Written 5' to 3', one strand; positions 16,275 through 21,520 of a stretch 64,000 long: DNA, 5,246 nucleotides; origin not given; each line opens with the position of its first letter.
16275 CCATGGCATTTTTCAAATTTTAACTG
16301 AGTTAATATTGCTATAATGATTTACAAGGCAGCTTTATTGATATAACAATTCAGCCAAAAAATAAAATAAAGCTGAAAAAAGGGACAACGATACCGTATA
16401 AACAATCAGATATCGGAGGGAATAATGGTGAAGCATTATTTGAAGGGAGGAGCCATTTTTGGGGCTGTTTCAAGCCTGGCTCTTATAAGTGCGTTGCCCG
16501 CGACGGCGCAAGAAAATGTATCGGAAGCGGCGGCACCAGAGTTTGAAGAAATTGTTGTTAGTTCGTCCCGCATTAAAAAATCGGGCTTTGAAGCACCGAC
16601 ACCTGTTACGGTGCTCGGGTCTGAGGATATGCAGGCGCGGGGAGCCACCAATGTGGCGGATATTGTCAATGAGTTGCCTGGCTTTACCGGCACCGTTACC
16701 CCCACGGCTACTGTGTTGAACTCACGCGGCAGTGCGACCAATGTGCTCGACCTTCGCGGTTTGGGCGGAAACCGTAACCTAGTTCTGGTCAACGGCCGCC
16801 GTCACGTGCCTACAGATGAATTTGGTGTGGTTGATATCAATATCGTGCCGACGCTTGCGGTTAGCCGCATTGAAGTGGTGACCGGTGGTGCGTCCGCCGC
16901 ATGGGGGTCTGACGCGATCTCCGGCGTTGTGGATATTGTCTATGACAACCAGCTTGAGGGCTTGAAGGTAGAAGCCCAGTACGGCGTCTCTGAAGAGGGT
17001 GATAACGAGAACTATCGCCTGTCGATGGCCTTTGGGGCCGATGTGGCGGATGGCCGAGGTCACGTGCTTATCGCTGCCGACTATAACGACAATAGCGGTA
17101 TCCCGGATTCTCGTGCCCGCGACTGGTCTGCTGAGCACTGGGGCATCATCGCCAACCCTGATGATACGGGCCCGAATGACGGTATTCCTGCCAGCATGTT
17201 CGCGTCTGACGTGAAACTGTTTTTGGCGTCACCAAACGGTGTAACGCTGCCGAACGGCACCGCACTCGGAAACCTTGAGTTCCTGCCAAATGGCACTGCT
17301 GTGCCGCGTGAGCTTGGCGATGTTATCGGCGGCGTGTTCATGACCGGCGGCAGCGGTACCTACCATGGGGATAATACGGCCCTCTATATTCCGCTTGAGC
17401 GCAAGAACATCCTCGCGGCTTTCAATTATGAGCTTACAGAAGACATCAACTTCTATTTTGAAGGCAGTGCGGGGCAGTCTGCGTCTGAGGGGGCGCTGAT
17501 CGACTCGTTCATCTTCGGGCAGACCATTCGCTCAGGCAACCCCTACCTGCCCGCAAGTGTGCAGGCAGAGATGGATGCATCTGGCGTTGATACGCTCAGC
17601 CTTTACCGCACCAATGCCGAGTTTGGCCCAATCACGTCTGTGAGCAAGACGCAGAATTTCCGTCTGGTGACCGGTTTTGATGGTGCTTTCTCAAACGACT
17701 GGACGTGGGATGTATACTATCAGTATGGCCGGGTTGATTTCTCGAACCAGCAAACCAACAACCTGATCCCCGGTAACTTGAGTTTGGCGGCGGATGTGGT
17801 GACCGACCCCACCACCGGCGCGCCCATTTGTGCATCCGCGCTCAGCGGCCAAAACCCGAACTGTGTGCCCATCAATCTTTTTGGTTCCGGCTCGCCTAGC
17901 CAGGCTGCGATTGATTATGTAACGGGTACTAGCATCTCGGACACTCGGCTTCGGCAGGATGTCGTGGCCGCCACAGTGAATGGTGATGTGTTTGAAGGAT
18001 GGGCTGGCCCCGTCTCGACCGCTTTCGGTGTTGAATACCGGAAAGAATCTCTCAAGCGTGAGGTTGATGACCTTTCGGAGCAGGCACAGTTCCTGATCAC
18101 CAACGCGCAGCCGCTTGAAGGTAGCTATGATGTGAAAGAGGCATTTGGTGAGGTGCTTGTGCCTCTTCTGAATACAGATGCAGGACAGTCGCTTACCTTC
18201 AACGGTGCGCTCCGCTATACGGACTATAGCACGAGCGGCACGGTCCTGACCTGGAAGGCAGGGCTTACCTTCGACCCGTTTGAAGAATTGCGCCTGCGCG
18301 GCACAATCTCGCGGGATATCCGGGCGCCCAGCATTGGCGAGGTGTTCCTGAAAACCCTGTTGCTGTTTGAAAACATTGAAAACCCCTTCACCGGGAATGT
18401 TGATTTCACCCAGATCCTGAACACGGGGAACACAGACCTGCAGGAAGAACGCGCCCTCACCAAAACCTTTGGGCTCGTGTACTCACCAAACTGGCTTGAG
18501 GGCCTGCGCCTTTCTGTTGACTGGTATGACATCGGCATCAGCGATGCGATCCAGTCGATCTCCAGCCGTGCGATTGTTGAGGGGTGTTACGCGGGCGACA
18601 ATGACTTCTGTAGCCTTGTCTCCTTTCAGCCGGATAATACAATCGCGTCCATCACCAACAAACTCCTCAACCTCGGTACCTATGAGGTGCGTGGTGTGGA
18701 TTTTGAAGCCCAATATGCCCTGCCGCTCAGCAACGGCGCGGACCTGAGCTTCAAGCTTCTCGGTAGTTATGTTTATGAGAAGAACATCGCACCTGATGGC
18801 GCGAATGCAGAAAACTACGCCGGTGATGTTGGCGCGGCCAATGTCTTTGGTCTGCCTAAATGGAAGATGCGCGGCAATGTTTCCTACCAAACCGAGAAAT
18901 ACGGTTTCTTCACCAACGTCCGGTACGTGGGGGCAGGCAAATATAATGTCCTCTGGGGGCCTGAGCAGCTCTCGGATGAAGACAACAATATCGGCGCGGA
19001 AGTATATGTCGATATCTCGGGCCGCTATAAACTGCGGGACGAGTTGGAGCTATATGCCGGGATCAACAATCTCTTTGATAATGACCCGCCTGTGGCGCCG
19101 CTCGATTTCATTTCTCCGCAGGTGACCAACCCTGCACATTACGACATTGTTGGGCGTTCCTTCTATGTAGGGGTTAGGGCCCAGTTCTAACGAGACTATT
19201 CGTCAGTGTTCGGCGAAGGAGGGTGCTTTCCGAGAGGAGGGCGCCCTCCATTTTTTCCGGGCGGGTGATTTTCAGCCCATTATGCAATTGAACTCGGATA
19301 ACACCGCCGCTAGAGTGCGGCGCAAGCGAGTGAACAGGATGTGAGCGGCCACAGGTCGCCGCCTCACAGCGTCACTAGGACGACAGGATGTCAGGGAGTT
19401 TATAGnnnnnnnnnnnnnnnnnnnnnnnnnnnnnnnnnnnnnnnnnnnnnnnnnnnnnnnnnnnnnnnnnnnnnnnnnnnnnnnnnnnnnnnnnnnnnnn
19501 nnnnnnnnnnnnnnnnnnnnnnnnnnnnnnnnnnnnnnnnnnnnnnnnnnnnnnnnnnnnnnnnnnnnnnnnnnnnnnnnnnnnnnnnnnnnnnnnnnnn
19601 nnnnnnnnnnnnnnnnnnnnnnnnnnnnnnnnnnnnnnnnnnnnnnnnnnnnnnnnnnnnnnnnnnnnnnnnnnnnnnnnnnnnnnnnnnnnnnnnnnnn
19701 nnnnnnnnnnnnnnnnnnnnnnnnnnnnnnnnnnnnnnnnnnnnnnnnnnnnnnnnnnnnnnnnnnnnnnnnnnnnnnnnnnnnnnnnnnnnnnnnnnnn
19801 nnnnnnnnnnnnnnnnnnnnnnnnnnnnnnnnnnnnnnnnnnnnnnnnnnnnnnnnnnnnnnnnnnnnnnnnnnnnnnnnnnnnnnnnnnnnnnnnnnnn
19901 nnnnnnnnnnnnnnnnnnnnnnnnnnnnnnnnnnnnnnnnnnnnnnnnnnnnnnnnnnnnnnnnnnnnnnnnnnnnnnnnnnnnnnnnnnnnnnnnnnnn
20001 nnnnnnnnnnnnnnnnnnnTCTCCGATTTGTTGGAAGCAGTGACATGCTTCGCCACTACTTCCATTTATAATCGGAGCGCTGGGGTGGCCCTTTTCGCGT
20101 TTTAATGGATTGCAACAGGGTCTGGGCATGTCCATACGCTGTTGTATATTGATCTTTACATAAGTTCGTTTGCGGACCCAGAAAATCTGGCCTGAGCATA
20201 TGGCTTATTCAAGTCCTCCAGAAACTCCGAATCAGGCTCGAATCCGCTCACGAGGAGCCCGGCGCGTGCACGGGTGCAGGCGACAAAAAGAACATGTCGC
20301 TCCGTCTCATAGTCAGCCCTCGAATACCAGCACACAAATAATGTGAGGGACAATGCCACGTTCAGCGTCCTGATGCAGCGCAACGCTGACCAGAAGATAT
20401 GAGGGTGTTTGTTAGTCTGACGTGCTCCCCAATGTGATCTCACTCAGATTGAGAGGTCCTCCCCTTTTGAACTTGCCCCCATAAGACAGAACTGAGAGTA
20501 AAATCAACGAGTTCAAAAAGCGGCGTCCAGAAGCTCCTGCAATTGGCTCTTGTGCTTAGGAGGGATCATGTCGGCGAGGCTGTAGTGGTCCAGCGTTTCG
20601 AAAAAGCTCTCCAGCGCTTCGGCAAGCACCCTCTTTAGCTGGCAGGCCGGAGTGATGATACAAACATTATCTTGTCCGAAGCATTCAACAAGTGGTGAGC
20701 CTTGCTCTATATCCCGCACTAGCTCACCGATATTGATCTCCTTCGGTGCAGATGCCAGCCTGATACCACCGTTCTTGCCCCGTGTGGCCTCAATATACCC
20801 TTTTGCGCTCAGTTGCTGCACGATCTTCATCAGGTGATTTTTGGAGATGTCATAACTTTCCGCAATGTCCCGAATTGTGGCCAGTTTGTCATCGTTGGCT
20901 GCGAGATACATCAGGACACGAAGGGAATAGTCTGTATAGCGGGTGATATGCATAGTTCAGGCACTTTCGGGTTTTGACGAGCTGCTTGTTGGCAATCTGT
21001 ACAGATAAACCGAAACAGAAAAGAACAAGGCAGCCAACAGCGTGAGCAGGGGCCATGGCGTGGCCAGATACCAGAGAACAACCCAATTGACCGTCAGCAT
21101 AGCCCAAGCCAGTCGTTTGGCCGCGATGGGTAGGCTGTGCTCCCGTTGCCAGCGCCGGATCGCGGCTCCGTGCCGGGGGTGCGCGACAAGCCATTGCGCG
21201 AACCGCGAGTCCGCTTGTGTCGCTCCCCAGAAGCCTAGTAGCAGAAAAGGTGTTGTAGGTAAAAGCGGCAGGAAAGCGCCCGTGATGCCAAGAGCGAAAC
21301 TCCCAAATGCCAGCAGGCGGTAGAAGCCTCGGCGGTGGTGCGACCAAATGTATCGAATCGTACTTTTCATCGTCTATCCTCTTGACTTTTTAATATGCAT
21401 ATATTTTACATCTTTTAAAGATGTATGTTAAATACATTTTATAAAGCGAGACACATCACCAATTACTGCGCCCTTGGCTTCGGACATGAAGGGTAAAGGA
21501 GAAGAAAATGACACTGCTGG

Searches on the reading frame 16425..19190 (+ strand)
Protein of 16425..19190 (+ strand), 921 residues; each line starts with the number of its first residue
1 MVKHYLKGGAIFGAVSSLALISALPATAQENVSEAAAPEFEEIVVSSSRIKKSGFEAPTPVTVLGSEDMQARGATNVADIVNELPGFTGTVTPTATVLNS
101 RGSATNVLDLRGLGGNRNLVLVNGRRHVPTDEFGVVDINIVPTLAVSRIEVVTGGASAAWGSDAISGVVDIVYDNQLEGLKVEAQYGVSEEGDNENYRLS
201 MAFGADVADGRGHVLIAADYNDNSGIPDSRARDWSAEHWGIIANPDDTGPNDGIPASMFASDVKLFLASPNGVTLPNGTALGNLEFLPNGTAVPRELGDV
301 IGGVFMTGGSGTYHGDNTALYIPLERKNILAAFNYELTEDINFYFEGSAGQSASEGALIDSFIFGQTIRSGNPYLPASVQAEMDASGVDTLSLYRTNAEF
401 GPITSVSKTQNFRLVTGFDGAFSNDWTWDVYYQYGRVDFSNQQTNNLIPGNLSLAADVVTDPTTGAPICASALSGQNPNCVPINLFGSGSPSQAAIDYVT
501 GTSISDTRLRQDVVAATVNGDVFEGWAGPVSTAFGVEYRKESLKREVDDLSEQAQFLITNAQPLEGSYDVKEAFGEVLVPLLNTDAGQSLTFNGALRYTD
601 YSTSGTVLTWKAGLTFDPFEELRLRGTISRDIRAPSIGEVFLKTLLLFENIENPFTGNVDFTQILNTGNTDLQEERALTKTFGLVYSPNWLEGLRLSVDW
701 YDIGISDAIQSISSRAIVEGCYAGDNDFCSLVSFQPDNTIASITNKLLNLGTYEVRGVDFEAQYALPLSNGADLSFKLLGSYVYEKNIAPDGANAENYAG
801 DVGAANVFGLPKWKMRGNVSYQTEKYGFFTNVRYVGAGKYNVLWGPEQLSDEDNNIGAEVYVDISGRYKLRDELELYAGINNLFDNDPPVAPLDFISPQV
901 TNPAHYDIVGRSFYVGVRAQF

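Call 17: search_protein_families(library=pfam, proteins=[window:16425-19190:+], max_evalue=0.00001)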
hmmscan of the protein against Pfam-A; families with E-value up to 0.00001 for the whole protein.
window:16425-19190:+ (921 aa): 2 families
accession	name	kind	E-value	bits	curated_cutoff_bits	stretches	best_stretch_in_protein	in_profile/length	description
PF00593.30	TonB_dep_Rec_b-barrel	-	4.9e-39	135.9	27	1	378-883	38-436/436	TonB dependent receptor-like, beta-barrel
PF07715.20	Plug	-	3.5e-21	76.2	23.9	1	56-168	4-107/107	TonB-dependent Receptor Plug Domain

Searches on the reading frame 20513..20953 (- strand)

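Call 77: search_protein_families(library=pfam, proteins=[window:20513-20953:-], max_evalue=0.001)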
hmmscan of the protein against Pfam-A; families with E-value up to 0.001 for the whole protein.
window:20513-20953:- (146 aa): 7 families
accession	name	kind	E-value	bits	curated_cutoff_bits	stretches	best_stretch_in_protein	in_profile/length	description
PF02082.26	Rrf2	-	1.8e-37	128.9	30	1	3-130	1-130/132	Iron-dependent Transcriptional regulator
PF12802.13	MarR_2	-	1.5e-07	31.9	27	1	11-58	8-54/61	MarR family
PF01978.25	TrmB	-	0.00016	21.9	25.6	1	8-60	8-58/68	Sugar-specific transcriptional regulator TrmB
PF13601.12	HTH_34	-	0.00055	20.5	27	1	11-65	3-55/80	Winged helix DNA-binding domain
PF09339.16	HTH_IclR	-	0.00069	19.8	22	0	11-55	6-49/52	IclR helix-turn-helix domain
PF21984.2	DnaD_N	-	0.00075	20.1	27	0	11-61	19-72/101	DnaD N-terminal domain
PF08279.18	HTH_11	-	0.00078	19.7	25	0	12-64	4-54/55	HTH domain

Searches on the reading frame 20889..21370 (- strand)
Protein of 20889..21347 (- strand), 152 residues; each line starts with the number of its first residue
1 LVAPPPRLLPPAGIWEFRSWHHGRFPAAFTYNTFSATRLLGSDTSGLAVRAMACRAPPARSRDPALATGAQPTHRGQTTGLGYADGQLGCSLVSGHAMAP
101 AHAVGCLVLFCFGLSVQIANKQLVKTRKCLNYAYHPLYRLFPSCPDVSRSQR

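Call 16: search_protein_families(library=pfam, proteins=[window:20889-21347:-], max_evalue=0.00001)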
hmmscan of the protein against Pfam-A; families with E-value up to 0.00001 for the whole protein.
window:20889-21347:- (152 aa): 0 families

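Call 77: search_protein_families(library=pfam, proteins=[window:20957-21370:-], max_evalue=0.001)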
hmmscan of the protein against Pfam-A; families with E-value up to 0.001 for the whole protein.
window:20957-21370:- (137 aa): 1 family
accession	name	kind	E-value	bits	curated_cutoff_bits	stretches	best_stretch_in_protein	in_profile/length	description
PF04304.18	DUF454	-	1.6e-27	96.3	35.1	1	14-128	1-115/115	Protein of unknown function (DUF454)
